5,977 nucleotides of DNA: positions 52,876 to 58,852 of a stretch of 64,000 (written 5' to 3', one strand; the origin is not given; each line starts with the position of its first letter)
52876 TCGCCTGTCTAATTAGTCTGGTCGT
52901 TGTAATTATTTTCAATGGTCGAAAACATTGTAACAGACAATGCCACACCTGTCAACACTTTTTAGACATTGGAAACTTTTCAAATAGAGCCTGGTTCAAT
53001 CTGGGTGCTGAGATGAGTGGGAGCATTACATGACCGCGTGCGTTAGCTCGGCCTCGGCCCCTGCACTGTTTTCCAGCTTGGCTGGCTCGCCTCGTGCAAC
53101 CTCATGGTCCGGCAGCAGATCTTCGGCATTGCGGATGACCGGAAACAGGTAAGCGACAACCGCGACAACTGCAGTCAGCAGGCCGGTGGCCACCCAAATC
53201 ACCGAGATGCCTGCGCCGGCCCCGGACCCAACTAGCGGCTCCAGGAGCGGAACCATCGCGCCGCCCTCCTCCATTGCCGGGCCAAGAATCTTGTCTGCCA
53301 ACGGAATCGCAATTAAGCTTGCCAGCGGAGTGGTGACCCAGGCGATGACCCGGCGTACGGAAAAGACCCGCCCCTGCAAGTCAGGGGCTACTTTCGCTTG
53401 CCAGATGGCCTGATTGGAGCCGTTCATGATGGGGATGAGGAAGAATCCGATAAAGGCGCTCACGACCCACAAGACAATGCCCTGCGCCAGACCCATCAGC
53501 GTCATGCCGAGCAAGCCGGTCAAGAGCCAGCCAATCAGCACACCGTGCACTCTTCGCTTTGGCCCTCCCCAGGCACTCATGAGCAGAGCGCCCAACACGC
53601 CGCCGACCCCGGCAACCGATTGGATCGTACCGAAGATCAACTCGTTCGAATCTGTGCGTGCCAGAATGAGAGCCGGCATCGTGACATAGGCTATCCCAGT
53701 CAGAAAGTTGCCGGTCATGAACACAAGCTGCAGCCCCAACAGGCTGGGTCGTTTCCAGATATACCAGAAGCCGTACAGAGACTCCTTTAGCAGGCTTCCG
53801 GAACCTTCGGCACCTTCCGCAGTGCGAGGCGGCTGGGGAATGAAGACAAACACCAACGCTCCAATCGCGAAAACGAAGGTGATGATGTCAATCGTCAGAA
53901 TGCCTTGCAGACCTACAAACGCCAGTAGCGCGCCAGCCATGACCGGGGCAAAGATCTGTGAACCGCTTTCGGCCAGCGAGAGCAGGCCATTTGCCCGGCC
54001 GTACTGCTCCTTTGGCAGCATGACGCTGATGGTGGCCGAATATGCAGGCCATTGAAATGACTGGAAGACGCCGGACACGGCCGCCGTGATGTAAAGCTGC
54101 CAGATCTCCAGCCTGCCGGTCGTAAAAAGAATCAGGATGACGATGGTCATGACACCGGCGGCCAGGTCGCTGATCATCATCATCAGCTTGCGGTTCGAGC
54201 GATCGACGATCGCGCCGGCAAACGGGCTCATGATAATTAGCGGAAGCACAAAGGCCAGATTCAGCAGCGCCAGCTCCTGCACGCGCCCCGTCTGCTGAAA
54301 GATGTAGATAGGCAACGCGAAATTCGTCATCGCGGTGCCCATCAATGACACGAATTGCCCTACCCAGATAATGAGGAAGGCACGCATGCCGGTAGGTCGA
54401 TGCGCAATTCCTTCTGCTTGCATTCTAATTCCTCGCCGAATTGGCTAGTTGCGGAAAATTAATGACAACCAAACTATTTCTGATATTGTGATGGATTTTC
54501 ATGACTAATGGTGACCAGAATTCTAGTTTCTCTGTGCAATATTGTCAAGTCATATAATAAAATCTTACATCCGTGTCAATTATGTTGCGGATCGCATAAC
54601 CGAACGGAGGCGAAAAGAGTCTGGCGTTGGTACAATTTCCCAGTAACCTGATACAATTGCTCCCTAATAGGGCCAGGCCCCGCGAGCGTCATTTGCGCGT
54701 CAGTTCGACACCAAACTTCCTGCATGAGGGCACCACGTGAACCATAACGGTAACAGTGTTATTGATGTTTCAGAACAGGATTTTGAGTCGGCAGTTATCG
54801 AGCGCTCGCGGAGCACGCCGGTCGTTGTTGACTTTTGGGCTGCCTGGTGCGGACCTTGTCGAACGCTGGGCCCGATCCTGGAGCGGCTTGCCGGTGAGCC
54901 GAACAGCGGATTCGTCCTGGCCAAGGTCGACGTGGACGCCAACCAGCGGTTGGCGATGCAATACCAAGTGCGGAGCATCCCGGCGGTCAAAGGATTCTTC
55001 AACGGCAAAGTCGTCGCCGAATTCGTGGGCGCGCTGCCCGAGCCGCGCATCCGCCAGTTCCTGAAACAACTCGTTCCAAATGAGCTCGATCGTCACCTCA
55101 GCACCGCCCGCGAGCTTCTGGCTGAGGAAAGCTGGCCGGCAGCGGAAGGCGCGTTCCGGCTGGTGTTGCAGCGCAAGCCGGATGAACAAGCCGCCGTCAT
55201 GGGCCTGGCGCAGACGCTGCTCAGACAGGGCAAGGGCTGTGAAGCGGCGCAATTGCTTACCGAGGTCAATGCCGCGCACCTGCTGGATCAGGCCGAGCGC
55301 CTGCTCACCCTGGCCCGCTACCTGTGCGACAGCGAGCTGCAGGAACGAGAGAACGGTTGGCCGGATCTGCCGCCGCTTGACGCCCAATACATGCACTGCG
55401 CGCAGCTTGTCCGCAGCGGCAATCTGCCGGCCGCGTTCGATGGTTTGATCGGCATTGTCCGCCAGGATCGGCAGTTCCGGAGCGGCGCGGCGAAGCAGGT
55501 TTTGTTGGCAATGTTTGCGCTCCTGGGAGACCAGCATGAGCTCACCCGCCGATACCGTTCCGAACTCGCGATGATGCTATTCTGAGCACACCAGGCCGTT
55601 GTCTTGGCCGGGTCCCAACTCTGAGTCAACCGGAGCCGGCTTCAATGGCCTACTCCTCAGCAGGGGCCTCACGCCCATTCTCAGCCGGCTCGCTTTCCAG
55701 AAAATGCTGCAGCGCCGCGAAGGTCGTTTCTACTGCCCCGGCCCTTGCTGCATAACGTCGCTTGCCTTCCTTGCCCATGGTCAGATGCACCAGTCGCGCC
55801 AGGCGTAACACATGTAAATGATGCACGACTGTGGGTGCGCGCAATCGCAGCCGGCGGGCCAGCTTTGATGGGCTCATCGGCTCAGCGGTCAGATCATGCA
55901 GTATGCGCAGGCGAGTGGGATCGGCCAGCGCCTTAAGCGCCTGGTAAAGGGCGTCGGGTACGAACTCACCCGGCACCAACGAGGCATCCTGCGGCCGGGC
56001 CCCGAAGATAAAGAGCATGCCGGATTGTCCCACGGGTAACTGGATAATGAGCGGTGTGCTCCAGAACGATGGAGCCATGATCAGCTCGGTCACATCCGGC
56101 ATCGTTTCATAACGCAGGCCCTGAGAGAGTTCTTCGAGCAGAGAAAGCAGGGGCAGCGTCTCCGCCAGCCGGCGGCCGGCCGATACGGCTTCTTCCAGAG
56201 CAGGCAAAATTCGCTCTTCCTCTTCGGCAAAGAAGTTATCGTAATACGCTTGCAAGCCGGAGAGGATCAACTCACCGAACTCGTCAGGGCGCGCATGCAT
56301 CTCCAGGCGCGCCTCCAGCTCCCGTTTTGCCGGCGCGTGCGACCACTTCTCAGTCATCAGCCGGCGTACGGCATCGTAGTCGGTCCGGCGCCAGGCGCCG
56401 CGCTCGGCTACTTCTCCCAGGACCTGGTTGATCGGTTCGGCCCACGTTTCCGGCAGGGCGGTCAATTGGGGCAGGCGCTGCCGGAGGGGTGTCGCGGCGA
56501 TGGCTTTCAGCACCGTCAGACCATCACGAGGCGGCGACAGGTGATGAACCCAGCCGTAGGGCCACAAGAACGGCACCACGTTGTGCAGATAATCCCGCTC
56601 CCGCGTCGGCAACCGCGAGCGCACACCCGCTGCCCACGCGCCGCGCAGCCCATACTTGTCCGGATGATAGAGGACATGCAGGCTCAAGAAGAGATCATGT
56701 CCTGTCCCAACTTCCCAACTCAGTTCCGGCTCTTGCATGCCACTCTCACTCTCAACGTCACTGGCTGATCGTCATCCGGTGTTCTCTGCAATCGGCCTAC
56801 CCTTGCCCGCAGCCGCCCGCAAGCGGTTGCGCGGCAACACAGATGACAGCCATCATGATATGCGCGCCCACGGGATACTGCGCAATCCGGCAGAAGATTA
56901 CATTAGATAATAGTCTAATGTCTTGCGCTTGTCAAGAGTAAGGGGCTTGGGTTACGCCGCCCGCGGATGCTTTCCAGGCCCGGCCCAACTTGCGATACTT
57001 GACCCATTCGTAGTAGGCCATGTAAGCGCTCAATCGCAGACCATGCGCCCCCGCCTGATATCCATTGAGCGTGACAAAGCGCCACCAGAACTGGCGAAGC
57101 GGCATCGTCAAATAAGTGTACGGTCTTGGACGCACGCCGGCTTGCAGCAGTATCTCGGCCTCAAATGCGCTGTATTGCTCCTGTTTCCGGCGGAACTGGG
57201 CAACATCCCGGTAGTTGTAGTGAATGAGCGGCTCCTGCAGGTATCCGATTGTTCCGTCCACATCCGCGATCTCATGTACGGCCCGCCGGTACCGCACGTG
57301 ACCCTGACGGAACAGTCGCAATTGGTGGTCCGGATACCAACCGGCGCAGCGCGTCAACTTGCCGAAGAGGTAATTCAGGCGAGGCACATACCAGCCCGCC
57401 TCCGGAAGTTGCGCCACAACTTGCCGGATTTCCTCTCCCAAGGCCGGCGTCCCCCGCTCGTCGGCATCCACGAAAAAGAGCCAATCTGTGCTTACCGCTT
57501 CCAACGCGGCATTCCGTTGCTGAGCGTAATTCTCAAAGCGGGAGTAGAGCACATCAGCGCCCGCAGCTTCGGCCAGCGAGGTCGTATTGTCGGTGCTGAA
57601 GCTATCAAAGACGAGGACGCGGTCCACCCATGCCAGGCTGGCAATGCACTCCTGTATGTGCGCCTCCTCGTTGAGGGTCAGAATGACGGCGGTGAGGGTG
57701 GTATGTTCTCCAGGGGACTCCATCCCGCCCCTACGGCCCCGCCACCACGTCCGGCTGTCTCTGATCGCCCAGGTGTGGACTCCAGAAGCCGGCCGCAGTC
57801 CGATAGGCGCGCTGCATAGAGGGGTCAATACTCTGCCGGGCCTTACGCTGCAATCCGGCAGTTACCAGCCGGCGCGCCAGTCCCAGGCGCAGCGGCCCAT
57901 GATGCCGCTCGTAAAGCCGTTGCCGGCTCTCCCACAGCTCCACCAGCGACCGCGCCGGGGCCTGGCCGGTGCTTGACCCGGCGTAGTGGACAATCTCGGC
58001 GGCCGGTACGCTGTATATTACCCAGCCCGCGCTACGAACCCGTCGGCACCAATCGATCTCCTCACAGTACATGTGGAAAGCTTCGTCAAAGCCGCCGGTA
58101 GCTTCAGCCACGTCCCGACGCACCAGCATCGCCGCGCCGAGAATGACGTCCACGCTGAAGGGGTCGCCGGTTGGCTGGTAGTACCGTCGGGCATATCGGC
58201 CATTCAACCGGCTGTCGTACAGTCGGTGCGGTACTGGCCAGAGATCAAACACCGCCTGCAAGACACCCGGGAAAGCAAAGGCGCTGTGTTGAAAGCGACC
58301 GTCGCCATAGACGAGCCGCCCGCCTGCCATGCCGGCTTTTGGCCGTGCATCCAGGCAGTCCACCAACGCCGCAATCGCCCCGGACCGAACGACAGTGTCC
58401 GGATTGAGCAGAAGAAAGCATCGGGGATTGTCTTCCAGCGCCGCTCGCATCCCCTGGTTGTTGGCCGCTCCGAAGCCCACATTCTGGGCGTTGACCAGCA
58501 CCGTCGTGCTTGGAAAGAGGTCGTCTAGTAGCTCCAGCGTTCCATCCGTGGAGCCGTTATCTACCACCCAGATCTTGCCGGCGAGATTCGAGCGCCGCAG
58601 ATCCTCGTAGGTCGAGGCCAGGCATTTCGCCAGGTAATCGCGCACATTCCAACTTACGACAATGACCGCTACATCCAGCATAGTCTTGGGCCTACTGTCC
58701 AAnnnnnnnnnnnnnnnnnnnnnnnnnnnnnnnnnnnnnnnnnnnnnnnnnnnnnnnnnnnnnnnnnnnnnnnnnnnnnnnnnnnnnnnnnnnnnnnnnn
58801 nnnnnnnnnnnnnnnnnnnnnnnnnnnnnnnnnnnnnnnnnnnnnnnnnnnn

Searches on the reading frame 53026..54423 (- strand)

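Call 49: search_protein_families(library=pfam, proteins=[window:53026-54423:-], max_evalue=0.0001)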
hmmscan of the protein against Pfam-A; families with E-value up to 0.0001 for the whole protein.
window:53026-54423:- (465 aa): 2 families
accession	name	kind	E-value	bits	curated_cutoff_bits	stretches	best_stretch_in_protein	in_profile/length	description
PF07690.21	MFS_1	-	2e-36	126.1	33.4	1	19-359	1-337/347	Major Facilitator Superfamily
PF05977.19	MFS_3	-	5.1e-16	58.6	27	1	10-285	6-277/524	Transmembrane secretion effector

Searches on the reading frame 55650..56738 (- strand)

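Call 49: search_protein_families(library=pfam, proteins=[window:55650-56738:-], max_evalue=0.0001)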
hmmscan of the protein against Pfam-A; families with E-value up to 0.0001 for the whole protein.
window:55650-56738:- (362 aa): 3 families
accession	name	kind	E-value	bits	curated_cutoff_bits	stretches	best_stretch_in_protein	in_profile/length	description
PF12840.13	HTH_20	-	1.8e-12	47.5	27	1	271-319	1-50/51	Helix-turn-helix domain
PF01022.26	HTH_5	-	5.1e-09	36.3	22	1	273-317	1-45/47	Bacterial regulatory protein, arsR family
PF19361.4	DUF5937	-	9.4e-08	32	27.1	1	16-212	25-213/267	Family of unknown function (DUF5937)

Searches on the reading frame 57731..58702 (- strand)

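Call 49: search_protein_families(library=pfam, proteins=[window:57731-58702:-], max_evalue=0.0001)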
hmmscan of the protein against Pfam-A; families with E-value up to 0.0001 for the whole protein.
window:57731-58702:- (323 aa): 3 families
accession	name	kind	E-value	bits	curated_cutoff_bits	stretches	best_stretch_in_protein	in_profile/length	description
PF00535.33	Glycos_transf_2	-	4.8e-19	69.3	23.3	1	13-139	2-125/168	Glycosyl transferase family 2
PF13641.12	Glyco_tranf_2_3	-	1.4e-18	68.2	27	1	11-247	3-219/230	Glycosyltransferase like family 2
PF13632.12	Glyco_trans_2_3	-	5.6e-05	23.5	27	0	156-256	56-129/198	Glycosyl transferase family group 2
